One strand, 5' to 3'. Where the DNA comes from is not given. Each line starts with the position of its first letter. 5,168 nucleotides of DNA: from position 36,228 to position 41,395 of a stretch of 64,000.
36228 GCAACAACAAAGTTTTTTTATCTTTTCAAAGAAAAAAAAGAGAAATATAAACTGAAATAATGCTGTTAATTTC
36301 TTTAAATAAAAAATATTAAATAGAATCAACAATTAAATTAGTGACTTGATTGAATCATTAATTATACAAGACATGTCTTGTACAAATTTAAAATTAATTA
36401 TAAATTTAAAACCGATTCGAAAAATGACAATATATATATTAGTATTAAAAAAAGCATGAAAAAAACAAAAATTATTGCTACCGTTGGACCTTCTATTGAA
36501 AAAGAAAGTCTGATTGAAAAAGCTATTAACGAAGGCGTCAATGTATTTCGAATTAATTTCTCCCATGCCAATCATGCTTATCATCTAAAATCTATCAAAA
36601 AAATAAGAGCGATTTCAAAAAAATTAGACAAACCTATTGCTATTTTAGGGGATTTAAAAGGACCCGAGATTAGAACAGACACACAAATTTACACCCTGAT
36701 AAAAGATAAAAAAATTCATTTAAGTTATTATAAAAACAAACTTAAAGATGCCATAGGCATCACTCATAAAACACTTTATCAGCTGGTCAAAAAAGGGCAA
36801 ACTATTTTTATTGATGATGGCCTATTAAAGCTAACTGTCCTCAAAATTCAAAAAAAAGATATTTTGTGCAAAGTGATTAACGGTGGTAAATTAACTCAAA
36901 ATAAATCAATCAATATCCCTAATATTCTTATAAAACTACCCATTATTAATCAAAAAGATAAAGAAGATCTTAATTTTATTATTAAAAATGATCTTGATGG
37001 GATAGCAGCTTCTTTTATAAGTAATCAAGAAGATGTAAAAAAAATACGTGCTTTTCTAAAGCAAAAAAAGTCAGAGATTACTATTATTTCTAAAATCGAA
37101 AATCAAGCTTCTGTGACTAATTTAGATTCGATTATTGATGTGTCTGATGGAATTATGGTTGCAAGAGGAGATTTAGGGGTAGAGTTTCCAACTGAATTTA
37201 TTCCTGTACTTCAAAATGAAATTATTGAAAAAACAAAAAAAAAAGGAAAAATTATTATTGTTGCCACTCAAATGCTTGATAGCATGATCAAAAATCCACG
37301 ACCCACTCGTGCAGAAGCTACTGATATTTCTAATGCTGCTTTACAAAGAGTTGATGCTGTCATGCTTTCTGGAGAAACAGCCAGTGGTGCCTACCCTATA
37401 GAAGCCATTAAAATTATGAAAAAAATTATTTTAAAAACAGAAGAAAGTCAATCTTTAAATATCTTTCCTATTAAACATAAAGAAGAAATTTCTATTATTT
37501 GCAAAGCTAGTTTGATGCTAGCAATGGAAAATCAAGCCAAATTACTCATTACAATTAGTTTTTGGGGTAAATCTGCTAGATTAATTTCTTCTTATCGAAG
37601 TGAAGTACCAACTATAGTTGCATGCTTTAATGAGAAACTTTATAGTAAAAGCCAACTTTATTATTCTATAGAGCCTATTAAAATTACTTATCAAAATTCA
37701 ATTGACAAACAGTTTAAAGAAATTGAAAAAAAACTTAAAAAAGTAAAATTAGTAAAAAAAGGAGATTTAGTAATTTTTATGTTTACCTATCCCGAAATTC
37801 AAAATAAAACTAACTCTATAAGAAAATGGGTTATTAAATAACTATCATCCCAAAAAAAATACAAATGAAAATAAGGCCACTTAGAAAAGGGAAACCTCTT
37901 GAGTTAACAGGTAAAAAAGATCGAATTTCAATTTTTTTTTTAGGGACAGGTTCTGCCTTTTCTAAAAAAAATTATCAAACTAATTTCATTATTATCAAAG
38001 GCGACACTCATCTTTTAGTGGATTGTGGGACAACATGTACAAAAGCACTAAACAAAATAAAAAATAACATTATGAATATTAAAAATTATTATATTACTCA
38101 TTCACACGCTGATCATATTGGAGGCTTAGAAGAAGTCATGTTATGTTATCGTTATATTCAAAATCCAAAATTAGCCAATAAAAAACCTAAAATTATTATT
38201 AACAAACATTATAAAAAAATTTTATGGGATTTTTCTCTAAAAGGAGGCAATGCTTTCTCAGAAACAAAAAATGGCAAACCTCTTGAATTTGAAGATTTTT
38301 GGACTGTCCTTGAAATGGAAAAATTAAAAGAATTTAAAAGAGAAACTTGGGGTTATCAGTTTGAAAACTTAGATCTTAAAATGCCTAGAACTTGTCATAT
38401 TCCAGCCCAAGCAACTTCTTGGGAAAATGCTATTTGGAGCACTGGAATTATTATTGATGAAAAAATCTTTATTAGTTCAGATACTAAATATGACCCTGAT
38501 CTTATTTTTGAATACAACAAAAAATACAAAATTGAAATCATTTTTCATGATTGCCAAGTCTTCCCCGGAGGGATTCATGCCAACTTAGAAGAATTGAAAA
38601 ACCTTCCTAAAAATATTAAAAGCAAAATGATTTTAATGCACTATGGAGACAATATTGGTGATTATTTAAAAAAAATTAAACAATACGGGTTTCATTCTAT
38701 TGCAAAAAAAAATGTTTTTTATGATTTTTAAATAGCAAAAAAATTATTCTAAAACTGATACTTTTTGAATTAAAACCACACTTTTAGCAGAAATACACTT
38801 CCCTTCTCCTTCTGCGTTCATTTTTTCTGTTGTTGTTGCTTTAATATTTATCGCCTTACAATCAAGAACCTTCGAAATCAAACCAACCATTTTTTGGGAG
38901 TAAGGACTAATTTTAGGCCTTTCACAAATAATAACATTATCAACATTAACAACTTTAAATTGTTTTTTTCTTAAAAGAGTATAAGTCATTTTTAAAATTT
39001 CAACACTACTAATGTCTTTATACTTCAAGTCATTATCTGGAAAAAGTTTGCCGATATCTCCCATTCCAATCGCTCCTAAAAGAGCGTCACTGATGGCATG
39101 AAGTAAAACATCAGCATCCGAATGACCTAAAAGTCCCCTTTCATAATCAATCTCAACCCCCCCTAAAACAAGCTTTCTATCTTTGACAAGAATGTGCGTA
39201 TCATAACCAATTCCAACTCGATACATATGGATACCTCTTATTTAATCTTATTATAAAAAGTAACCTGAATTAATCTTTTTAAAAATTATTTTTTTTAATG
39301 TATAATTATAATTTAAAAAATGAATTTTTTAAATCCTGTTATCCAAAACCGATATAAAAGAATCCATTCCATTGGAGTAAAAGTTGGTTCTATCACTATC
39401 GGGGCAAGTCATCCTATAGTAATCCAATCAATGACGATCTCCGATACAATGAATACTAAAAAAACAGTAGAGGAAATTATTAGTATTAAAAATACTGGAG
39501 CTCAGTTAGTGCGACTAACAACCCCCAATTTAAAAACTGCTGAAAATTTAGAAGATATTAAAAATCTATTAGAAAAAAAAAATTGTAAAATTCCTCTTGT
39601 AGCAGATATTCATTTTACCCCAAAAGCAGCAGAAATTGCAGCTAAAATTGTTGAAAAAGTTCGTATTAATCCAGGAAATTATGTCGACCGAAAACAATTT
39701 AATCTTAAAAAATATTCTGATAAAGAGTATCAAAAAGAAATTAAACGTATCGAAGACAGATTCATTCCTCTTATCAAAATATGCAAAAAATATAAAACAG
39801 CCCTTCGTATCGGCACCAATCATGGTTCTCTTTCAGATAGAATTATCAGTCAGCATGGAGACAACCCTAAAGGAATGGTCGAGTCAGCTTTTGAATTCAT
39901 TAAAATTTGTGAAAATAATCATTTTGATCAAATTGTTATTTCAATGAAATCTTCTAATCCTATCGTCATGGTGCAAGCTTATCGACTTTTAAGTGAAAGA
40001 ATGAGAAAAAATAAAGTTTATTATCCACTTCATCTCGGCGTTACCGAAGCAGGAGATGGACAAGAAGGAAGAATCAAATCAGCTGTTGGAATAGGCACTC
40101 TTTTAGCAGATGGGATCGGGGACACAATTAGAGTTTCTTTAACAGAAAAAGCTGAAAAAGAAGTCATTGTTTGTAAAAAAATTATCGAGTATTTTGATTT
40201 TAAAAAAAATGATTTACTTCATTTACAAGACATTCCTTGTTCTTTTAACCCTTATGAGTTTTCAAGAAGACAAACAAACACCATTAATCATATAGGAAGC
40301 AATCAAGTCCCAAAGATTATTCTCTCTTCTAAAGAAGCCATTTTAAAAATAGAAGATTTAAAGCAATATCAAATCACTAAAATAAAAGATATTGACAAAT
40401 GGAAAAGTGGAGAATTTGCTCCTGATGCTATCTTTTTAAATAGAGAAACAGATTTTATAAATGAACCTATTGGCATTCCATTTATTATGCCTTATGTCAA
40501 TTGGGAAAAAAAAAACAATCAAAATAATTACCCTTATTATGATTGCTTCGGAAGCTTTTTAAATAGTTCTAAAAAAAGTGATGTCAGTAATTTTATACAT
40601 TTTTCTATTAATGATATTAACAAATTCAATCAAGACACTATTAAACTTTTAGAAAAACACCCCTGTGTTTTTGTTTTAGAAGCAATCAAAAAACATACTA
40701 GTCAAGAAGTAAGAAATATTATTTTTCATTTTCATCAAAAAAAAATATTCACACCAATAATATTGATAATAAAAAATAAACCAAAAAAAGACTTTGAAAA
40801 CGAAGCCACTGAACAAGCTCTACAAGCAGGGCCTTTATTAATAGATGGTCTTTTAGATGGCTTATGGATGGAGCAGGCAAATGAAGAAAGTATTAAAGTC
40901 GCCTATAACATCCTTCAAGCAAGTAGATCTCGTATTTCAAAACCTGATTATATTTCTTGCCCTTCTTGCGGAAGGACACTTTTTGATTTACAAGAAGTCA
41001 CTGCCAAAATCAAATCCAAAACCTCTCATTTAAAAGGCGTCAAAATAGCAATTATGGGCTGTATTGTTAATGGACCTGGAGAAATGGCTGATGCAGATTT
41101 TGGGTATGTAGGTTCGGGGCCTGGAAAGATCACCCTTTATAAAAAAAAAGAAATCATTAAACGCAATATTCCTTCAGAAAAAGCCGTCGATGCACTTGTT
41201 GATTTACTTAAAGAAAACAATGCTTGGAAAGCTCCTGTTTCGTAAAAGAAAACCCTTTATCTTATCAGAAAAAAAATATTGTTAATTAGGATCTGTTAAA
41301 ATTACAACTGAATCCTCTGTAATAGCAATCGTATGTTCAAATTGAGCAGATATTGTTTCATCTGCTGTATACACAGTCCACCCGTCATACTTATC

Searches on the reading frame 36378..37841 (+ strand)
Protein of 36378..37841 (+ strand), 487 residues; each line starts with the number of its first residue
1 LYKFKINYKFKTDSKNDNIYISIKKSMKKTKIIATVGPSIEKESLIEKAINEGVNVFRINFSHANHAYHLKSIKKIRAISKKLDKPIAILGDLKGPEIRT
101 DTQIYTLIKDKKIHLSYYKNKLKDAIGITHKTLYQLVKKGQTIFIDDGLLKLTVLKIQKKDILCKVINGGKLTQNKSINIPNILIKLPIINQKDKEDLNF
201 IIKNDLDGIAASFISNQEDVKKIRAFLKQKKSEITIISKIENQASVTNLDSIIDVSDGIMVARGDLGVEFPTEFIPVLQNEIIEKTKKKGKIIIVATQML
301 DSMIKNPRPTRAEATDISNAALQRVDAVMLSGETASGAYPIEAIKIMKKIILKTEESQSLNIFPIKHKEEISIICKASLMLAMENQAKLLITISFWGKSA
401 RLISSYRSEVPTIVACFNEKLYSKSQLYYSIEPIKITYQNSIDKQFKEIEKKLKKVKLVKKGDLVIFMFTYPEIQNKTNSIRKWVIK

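Call 35: search_protein_families(library=ncbifam, proteins=[window:36378-37841:+], max_evalue=1e-10)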
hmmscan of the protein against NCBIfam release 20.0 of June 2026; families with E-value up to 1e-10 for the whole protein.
window:36378-37841:+ (487 aa): 7 families
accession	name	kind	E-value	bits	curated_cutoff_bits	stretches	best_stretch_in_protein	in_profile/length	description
TIGR01064.1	pyruv_kin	equivalog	2.2e-147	491.4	306.4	1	28-482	1-472/476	pyruvate kinase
NF004491.0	PRK05826.1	subfamily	1.5e-142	475.4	432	1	26-482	3-471/477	pyruvate kinase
NF004978.0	PRK06354.1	subfamily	1.6e-132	443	462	1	24-468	4-459/590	pyruvate kinase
NF006664.0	PRK09206.1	equivalog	5.3e-121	404.4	686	1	27-470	1-454/470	pyruvate kinase PykF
NF004886.0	PRK06247.1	subfamily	2e-118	396.1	623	1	26-482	3-466/476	pyruvate kinase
NF005234.0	PRK06739.1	equivalog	1e-73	248.4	564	1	33-366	6-340/352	pyruvate kinase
NF011314.0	PRK14725.1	equivalog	1.2e-50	172.5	642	1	120-359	355-598/614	pyruvate kinase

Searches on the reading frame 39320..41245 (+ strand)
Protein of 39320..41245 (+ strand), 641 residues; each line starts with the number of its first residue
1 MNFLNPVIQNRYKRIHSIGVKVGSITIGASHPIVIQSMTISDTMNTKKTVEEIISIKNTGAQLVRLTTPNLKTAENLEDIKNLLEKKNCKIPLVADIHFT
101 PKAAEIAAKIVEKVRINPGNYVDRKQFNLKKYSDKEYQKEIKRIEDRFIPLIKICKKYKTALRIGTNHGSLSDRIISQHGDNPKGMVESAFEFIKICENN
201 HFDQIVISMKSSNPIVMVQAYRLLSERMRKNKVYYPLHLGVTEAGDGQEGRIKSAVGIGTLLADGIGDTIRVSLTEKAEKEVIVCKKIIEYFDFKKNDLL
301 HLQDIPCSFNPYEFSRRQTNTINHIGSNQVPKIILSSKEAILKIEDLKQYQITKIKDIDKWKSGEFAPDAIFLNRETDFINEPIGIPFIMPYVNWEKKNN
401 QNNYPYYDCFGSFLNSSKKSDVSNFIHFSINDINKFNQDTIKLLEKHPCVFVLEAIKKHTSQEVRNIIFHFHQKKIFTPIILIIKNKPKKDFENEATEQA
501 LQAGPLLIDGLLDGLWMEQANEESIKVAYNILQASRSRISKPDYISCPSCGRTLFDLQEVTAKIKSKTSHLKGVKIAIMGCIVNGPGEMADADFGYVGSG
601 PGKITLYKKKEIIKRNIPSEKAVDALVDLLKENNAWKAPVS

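Call 35: search_protein_families(library=ncbifam, proteins=[window:39320-41245:+], max_evalue=1e-10)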
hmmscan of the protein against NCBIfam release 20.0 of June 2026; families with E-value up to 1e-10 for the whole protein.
window:39320-41245:+ (641 aa): 4 families
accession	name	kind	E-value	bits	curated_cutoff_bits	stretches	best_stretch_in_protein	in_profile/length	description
NF002534.0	PRK02048.1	equivalog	4.8e-195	649.8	886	1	12-637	6-611/613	4-hydroxy-3-methylbut-2-en-1-yl diphosphate synthase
NF001912.0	PRK00694.1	equivalog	1.6e-151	506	1045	2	5-335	4-333/606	4-hydroxy-3-methylbut-2-en-1-yl diphosphate synthase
TIGR00612.1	ispG_gcpE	equivalog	7.8e-134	446.3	280.25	2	16-295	3-263/357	(E)-4-hydroxy-3-methylbut-2-enyl-diphosphate synthase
NF001540.0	PRK00366.1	equivalog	5.7e-118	393.8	345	2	9-299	8-270/364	flavodoxin-dependent (E)-4-hydroxy-3-methylbut-2-enyl-diphosphate synthase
